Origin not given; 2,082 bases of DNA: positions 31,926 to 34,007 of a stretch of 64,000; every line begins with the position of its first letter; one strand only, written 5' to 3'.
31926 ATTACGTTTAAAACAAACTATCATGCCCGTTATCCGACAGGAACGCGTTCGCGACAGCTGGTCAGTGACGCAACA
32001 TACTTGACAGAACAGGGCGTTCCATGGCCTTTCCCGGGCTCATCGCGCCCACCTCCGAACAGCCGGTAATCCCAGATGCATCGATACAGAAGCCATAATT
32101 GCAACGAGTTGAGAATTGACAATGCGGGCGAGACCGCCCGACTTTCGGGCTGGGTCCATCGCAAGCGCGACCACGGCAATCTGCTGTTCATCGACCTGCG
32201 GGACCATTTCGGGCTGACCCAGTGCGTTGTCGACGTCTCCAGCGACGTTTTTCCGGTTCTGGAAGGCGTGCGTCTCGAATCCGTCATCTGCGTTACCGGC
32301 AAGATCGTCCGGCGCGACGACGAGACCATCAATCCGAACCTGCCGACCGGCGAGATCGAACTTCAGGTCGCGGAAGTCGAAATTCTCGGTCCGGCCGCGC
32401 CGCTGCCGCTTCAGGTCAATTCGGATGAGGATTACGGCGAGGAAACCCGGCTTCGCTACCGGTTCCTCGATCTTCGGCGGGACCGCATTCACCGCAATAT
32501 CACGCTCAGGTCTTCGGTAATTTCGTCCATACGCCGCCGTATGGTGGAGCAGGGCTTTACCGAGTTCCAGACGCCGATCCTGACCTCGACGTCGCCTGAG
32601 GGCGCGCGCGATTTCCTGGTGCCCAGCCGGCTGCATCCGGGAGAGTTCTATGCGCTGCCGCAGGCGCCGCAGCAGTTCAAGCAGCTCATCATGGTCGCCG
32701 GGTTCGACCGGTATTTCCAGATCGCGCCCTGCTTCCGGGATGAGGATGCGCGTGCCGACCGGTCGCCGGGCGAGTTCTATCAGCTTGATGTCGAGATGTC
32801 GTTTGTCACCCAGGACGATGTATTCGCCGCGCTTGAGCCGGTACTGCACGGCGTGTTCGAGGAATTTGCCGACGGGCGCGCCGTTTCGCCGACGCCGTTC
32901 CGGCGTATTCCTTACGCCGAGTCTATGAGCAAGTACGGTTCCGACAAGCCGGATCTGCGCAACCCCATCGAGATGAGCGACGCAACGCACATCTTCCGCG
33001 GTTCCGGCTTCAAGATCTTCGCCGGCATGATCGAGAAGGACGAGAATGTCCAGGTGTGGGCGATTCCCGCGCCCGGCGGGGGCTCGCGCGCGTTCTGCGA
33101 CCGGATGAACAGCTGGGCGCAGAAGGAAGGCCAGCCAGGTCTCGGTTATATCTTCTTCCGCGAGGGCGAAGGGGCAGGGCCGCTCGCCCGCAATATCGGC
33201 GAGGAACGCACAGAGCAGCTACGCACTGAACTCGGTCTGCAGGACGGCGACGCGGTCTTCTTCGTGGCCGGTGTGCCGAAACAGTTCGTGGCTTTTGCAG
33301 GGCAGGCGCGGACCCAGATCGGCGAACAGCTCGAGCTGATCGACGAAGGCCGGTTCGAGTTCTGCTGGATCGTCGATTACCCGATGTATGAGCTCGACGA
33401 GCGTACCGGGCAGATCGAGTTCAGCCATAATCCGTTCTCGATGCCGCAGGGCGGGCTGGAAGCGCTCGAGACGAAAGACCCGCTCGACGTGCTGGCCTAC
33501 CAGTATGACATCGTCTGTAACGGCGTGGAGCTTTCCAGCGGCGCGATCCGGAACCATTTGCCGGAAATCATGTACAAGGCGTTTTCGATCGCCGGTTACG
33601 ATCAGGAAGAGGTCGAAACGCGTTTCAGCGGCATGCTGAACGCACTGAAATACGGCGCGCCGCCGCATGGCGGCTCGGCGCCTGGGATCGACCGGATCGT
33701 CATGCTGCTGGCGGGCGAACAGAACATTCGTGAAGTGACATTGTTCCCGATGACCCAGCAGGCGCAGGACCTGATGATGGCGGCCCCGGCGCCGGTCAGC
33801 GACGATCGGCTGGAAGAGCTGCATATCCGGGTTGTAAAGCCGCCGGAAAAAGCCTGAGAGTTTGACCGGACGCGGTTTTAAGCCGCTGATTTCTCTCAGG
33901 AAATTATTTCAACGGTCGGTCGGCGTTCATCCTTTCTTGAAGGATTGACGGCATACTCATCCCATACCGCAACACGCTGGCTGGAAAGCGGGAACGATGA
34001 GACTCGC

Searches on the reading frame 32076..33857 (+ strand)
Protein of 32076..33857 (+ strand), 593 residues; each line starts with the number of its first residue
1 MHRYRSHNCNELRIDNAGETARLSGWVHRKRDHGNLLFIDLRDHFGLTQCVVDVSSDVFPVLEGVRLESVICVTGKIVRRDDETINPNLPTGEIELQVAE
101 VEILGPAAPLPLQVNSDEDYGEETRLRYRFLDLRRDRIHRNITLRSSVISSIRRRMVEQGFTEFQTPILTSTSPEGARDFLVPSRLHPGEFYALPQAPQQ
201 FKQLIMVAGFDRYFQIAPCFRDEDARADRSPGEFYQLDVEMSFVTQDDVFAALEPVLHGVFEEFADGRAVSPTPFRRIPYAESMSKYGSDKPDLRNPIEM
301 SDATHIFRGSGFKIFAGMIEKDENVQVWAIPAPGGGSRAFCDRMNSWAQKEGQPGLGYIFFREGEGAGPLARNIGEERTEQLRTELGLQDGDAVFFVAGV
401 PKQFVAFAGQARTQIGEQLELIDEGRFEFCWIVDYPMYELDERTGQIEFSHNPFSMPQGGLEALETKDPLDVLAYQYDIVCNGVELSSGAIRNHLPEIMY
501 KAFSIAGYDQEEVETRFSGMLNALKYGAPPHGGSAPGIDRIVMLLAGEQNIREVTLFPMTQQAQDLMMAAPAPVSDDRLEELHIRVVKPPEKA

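Call 38: search_protein_families(library=ncbifam, proteins=[window:32076-33857:+], max_evalue=1e-8)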
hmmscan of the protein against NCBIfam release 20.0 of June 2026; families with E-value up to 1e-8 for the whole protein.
window:32076-33857:+ (593 aa): 15 families
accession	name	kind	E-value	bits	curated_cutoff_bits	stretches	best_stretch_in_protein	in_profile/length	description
NF001750.0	PRK00476.1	equivalog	1.3e-247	822.8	443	1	1-588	1-588/590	aspartate--tRNA ligase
TIGR00459.1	aspS_bact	equivalog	4.9e-179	596.4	373.85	1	5-588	3-585/586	aspartate--tRNA ligase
NF009460.0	PRK12820.1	equivalog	5.9e-127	424.7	1379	1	8-584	25-615/723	bifunctional aspartyl-tRNA synthetase/aspartyl/glutamyl-tRNA amidotransferase subunit C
NF003483.0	PRK05159.1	equivalog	5.9e-70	236.3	353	2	5-265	4-259/438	aspartate--tRNA(Asn) ligase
TIGR00458.1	aspS_nondisc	equivalog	3.3e-64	217.5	368.4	2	15-268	9-257/428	aspartate--tRNA(Asn) ligase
NF003037.0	PRK03932.1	equivalog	6.2e-37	127.6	414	1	15-265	13-263/451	asparagine--tRNA ligase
TIGR00457.1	asnS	equivalog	8.8e-37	127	342.6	1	17-263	15-263/455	asparagine--tRNA ligase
NF001756.1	PRK00484.1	subfamily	2.5e-36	125.4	468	2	13-270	46-296/488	lysine--tRNA ligase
NF002821.0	PRK02983.1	equivalog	9.2e-32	110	742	2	5-237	646-872/1102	bifunctional lysylphosphatidylglycerol synthetase/lysine--tRNA ligase LysX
TIGR00499.1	lysS_bact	equivalog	9.6e-32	110.2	427.6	2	13-266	48-295/496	lysine--tRNA ligase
NF009101.0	PRK12445.1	subfamily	3.6e-22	78.6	1026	1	31-258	78-299/505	lysine--tRNA ligase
NF005054.0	PRK06462.1-4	equivalog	2.7e-13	49.7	309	1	129-291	12-193/318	asparagine synthetase A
TIGR00462.1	genX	equivalog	1.4e-12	47.7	286.9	0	144-291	3-146/304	EF-P lysine aminoacylase EpmA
NF005052.0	PRK06462.1-1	equivalog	1.1e-10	41.1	368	1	124-264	29-173/353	asparagine synthetase A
NF006828.0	PRK09350.1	equivalog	1.9e-10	40.6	264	0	478-560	237-323/325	elongation factor P--(R)-beta-lysine ligase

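Call 76: list_cluster_members(proteins=[window:32076-33854:+, window:20333-21832:+, window:58203-59129:+, window:56744-57460:+, window:38029-39450:+, window:59132-60355:-])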
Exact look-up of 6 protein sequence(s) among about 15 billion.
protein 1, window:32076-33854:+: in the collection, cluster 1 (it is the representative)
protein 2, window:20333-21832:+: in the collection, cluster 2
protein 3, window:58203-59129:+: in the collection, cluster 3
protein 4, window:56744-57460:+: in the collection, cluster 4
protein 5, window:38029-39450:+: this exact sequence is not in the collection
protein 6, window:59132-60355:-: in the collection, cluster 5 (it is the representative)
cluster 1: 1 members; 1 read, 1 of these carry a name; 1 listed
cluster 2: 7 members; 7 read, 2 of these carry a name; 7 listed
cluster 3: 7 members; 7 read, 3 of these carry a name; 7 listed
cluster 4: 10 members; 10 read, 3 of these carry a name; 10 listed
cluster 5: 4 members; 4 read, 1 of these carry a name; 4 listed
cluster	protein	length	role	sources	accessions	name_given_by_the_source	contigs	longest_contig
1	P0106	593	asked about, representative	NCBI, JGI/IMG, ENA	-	aspartyl-tRNA synthetase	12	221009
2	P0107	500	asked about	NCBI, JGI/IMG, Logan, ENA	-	leucyl aminopeptidase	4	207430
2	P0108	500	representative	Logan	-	-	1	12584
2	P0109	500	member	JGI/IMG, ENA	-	leucyl aminopeptidase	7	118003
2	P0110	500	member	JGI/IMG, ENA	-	-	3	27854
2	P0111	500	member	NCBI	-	-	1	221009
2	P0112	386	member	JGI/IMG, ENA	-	-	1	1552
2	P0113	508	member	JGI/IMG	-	-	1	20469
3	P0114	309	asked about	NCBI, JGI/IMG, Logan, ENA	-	glyoxylate/hydroxypyruvate reductase A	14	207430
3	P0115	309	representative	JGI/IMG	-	-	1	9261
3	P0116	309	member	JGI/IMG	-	glyoxylate/hydroxypyruvate reductase A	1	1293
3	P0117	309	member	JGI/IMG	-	glyoxylate/hydroxypyruvate reductase A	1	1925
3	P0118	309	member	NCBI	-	-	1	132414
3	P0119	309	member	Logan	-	-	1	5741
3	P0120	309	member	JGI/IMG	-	-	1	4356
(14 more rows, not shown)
